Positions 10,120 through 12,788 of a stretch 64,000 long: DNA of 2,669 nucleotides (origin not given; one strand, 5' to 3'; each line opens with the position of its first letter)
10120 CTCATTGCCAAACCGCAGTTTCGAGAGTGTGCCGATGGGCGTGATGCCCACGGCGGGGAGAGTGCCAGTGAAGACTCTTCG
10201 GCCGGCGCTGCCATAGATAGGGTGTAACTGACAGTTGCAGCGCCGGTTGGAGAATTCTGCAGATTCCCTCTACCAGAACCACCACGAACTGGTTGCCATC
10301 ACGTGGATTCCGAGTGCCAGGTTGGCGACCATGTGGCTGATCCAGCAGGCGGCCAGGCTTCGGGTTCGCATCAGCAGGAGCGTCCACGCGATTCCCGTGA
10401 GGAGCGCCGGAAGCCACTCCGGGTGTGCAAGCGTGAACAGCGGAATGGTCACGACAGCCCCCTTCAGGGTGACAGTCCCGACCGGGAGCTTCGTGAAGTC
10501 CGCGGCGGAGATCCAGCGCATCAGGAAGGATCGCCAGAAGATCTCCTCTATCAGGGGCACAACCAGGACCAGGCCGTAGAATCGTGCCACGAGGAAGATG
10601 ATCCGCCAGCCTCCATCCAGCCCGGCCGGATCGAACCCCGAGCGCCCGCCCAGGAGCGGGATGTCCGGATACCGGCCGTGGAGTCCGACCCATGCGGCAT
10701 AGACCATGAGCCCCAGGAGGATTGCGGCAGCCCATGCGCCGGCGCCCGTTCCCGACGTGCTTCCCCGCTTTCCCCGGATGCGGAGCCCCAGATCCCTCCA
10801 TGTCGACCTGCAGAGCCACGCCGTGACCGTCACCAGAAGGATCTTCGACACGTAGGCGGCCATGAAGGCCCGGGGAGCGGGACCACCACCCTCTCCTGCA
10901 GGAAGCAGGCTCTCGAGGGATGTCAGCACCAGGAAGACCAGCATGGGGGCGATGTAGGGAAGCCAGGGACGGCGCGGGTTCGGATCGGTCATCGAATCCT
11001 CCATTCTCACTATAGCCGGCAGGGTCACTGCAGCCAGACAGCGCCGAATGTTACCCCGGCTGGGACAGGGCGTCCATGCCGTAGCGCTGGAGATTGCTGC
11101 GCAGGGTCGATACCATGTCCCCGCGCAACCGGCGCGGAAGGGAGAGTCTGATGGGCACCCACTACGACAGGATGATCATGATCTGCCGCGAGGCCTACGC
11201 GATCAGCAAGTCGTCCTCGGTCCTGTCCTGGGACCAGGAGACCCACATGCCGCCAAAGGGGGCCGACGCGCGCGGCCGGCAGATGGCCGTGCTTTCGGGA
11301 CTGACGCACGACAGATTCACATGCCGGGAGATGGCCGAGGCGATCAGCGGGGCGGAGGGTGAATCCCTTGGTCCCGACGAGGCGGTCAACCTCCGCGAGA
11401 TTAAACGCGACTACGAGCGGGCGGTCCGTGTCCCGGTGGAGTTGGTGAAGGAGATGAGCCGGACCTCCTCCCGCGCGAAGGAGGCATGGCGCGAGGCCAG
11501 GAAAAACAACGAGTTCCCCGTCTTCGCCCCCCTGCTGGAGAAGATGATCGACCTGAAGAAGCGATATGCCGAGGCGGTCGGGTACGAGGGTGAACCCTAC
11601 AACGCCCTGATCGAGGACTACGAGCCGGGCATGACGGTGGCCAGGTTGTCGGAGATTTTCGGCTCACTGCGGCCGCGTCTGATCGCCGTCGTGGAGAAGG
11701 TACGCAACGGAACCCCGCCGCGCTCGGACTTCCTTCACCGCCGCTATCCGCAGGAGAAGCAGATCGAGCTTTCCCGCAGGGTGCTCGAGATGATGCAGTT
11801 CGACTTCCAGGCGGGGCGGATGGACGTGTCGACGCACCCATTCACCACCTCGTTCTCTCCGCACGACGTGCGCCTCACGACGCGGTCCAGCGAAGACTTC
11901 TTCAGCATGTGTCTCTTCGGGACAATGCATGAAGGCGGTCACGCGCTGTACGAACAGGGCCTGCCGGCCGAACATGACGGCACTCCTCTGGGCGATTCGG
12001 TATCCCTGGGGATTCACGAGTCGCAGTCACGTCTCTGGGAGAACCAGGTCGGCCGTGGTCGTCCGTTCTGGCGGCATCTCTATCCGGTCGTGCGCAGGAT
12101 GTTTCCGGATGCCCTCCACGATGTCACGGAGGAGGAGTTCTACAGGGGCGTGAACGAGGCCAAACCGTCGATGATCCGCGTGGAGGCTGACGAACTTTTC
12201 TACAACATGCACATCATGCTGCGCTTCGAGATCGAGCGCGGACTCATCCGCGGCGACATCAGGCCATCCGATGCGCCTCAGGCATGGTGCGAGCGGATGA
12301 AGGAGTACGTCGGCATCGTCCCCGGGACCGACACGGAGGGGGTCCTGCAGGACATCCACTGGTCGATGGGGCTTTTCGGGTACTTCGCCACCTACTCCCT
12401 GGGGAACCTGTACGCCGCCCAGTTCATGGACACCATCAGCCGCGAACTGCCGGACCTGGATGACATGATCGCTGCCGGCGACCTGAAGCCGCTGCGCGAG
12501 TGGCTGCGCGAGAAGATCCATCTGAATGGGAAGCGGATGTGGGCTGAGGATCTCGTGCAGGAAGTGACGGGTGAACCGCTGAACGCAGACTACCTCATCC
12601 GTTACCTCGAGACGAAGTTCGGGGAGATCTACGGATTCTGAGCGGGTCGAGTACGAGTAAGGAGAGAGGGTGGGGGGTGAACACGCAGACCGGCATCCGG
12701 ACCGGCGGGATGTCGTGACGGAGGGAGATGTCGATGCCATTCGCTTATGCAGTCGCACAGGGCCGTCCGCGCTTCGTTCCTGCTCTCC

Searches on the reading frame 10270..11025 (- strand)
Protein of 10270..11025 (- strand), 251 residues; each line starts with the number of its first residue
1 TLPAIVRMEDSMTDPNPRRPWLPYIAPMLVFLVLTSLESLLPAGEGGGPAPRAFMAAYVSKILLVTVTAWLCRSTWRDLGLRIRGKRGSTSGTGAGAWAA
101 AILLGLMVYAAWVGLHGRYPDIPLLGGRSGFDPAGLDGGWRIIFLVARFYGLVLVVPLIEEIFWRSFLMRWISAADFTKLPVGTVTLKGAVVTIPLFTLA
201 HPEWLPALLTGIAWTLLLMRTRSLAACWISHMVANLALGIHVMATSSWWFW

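Call 8: search_protein_families(library=pfam, proteins=[window:10270-11025:-], max_evalue=0.001)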
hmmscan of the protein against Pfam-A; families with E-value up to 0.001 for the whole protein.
window:10270-11025:- (251 aa): 1 family
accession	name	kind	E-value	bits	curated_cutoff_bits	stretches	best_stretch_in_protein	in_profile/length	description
PF02517.21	Rce1-like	-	2.2e-13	50.8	22.4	1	145-236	4-92/93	Type II CAAX prenyl endopeptidase Rce1-like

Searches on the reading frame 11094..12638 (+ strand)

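Call 8: search_protein_families(library=pfam, proteins=[window:11094-12638:+], max_evalue=0.001)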
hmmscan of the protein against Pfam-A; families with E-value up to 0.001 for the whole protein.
window:11094-12638:+ (515 aa): 1 family
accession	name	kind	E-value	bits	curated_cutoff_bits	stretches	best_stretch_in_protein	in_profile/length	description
PF02074.21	Peptidase_M32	-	1.1e-179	598.6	25.1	1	30-509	5-489/489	Carboxypeptidase Taq (M32) metallopeptidase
